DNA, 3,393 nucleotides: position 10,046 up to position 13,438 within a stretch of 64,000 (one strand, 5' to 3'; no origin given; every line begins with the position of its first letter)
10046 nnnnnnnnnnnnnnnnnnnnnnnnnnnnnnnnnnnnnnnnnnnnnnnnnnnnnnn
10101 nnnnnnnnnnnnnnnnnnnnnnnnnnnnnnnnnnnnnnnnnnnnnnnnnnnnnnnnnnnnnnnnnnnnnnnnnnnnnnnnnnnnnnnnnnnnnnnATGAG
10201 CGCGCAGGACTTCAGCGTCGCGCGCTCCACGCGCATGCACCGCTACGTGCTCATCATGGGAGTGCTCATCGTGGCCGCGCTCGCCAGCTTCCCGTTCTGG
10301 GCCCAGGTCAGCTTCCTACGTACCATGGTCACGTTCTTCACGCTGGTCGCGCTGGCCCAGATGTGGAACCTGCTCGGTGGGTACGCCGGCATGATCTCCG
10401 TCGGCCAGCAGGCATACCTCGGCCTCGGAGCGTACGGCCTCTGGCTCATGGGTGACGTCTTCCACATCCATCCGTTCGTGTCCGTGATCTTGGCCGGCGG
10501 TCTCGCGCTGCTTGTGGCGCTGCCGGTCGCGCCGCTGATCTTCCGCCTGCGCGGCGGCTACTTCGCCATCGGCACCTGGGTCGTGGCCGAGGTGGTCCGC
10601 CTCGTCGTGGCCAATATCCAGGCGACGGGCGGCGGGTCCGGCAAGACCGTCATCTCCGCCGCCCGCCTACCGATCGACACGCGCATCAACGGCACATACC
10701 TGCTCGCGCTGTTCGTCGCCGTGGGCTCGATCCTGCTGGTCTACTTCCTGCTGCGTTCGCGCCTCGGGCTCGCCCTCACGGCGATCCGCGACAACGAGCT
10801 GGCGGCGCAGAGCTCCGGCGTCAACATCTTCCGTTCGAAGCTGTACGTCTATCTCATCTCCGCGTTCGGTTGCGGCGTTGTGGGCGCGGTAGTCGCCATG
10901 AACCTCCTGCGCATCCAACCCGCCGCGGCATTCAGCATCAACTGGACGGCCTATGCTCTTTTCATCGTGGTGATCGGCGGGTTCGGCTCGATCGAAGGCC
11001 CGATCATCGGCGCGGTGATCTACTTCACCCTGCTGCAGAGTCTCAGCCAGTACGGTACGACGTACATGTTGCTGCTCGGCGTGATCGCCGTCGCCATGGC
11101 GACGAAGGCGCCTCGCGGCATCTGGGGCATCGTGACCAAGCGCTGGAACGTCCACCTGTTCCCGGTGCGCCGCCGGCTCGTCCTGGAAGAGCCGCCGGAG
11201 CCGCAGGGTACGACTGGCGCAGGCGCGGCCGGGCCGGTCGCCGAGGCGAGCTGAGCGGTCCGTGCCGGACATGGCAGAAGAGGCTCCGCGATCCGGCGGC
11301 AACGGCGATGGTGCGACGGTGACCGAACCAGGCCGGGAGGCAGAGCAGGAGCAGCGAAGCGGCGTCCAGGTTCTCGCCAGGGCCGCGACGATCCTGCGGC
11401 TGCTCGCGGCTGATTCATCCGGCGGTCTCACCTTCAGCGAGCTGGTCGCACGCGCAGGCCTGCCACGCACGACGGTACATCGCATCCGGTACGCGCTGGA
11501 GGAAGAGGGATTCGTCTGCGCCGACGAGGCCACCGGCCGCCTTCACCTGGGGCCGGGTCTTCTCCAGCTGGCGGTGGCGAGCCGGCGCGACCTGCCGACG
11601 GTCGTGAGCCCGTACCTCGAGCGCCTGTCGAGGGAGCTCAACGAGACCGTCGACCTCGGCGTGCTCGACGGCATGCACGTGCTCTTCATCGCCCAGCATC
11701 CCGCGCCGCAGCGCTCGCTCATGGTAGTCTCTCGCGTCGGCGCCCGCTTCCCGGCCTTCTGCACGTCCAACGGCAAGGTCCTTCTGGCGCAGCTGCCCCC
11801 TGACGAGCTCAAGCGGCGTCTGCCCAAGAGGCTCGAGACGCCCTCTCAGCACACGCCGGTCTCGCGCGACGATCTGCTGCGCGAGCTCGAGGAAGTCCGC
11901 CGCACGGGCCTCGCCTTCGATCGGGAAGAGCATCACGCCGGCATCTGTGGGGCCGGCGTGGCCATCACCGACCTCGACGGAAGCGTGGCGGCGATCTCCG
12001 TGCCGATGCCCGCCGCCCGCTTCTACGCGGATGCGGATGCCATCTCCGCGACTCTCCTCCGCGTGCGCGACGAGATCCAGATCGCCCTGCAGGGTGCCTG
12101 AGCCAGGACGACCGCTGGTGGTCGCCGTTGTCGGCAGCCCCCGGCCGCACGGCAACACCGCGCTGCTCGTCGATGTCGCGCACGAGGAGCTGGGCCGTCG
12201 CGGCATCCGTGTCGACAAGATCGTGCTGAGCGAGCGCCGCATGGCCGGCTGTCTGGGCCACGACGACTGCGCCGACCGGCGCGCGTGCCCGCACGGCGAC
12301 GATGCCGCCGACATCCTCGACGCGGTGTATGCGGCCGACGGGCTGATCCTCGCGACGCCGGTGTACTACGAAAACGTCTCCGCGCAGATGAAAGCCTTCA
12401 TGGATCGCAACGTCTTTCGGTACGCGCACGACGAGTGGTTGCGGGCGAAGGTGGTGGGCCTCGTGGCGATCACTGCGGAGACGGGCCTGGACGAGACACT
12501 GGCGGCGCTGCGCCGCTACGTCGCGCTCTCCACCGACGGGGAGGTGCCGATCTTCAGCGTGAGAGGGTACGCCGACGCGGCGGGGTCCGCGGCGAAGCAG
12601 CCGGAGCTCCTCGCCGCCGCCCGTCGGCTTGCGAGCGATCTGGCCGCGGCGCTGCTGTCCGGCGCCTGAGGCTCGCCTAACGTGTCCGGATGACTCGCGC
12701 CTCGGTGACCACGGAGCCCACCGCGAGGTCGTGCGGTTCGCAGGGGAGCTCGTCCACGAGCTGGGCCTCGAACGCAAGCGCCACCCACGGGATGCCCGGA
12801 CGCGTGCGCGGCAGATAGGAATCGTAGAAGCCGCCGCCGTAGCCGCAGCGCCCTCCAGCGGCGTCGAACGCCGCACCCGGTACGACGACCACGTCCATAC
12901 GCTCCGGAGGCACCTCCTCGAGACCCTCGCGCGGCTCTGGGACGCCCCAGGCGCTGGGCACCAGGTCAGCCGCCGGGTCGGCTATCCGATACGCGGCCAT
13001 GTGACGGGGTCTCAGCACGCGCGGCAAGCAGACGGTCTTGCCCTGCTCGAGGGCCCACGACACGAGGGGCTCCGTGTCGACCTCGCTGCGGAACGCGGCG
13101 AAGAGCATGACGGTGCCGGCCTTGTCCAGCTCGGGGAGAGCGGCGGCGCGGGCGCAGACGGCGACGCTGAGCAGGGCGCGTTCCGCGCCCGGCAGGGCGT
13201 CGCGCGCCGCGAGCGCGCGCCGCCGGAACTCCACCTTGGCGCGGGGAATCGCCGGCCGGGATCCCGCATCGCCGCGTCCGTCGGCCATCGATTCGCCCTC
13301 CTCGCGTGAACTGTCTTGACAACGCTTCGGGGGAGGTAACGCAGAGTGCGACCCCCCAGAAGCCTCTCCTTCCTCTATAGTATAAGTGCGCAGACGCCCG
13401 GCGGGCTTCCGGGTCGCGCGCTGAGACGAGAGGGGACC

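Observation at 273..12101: Putative beta-hydroxy-acid catabolic island: two LcdH-like dehydrogenases plus a BKACE cleavage enzyme, SDR, cyclase, cupin, two IclR regulators and a Liv-type ABC importer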

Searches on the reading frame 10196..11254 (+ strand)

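Call 6: search_protein_families(library=pfam, proteins=[window:10196-11254:+])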
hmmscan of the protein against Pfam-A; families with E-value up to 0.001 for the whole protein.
window:10196-11254:+ (352 aa): 1 family
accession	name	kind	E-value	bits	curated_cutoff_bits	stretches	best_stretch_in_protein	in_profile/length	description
PF02653.21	BPD_transp_2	-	7.1e-33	114.3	26.8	1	41-300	3-267/269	Branched-chain amino acid transport system / permease component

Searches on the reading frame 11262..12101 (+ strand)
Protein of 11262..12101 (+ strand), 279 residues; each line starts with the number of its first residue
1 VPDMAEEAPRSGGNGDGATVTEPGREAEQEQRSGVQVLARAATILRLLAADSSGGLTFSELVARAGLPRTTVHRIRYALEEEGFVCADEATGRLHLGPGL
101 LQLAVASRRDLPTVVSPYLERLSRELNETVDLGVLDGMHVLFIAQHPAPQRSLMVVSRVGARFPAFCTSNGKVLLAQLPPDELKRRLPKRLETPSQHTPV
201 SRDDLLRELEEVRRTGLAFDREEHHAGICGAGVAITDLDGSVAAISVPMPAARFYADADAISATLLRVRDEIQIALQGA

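Call 6: search_protein_families(library=pfam, proteins=[window:11262-12101:+])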
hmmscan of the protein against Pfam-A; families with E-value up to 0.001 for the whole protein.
window:11262-12101:+ (279 aa): 4 families
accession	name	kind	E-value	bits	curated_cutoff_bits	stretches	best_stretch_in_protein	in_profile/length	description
PF01614.24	IclR_C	-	3.8e-42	144.2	24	1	105-265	3-165/174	Bacterial transcriptional regulator IclR C-terminal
PF09339.16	HTH_IclR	-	1.3e-12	47.8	22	1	38-85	2-48/52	IclR helix-turn-helix domain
PF25213.1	HVO_A0261_N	-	6.4e-06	26.4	35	1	33-88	2-57/86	HVO_A0261 N-terminal domain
PF12802.13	MarR_2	-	0.00012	22.6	27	1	41-93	7-60/61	MarR family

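Call 12: search_protein_families(library=ncbifam, proteins=[window:11262-12101:+], max_evalue=0.001)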
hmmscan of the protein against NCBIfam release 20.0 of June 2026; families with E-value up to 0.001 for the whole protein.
window:11262-12101:+ (279 aa): 7 families
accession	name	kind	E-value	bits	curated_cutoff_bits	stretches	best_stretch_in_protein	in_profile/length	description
TIGR02431.1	pcaR_pcaU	subfamily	2.8e-38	131.6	284.75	1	32-257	2-227/248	beta-ketoadipate pathway transcriptional regulators, PcaR/PcaU/PobR family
NF045644.1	TransRegBhcR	equivalog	3.6e-38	131.4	350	1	23-268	10-257/267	HTH-type transcriptional regulator BhcR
NF011671.1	PRK15090.1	equivalog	1.4e-28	99.8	275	1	29-267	4-243/256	DNA-binding transcriptional regulator KdgR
NF008601.2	PRK11569.1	equivalog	4.1e-28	98.3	380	1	29-275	20-271/276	glyoxylate bypass operon transcriptional repressor IclR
NF007548.0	PRK10163.1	equivalog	3.6e-25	88.6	406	1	23-265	10-253/271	HTH-type transcriptional repressor AllR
NF007339.0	PRK09834.1-1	equivalog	2e-15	56.8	299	1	24-234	9-222/271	DNA-binding transcriptional regulator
NF007341.0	PRK09834.1-3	equivalog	1.1e-12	47.7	269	1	34-246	6-226/274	DNA-binding transcriptional regulator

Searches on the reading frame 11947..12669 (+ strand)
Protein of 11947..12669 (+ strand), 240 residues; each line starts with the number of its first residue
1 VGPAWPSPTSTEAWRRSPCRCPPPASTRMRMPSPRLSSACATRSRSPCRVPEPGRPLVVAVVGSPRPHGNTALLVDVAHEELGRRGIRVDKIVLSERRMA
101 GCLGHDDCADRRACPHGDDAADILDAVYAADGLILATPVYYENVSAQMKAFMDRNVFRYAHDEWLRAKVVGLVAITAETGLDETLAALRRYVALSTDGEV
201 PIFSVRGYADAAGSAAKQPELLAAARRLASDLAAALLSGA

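Call 6: search_protein_families(library=pfam, proteins=[window:11947-12669:+])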
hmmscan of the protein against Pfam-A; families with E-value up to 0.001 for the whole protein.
window:11947-12669:+ (240 aa): 2 families
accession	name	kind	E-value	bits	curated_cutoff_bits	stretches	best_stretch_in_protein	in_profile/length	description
PF03358.20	FMN_red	-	2.2e-25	89.5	24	1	58-192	3-132/152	NADPH-dependent FMN reductase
PF02525.22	Flavodoxin_2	-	8.5e-09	35.8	27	1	58-159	3-106/198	Flavodoxin-like fold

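Call 12: search_protein_families(library=ncbifam, proteins=[window:11947-12669:+], max_evalue=0.001)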
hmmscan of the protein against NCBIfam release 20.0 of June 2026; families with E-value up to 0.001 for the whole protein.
window:11947-12669:+ (240 aa): 6 families
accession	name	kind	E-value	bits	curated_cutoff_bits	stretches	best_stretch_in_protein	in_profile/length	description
TIGR03567.1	FMN_reduc_SsuE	equivalog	1.1e-07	32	164.05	1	58-153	2-89/171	NADPH-dependent FMN reductase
NF007859.0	PRK10569.1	equivalog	1.1e-06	28.5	225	1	58-153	3-90/191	NADPH-dependent FMN reductase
TIGR04037.1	LLM_duo_CE1759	subfamily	3.2e-05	23.7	175.9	1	75-153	22-96/199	CE1759 family FMN reductase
NF007280.0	PRK09739.1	equivalog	0.0001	22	162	1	58-177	6-130/199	NAD(P)H oxidoreductase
NF002999.0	PRK03767.1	equivalog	0.00015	21.6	141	1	126-187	66-128/200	NAD(P)H:quinone oxidoreductase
TIGR03566.1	FMN_reduc_MsuE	equivalog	0.00018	21.3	212.5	1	58-153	2-92/174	FMN reductase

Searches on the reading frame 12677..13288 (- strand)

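Call 6: search_protein_families(library=pfam, proteins=[window:12677-13288:-])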
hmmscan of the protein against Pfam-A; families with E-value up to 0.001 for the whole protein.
window:12677-13288:- (203 aa): 1 family
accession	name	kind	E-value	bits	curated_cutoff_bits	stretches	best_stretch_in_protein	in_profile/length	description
PF01812.26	5-FTHF_cyc-lig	-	4.7e-40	137.9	27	1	18-196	1-186/186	5-formyltetrahydrofolate cyclo-ligase family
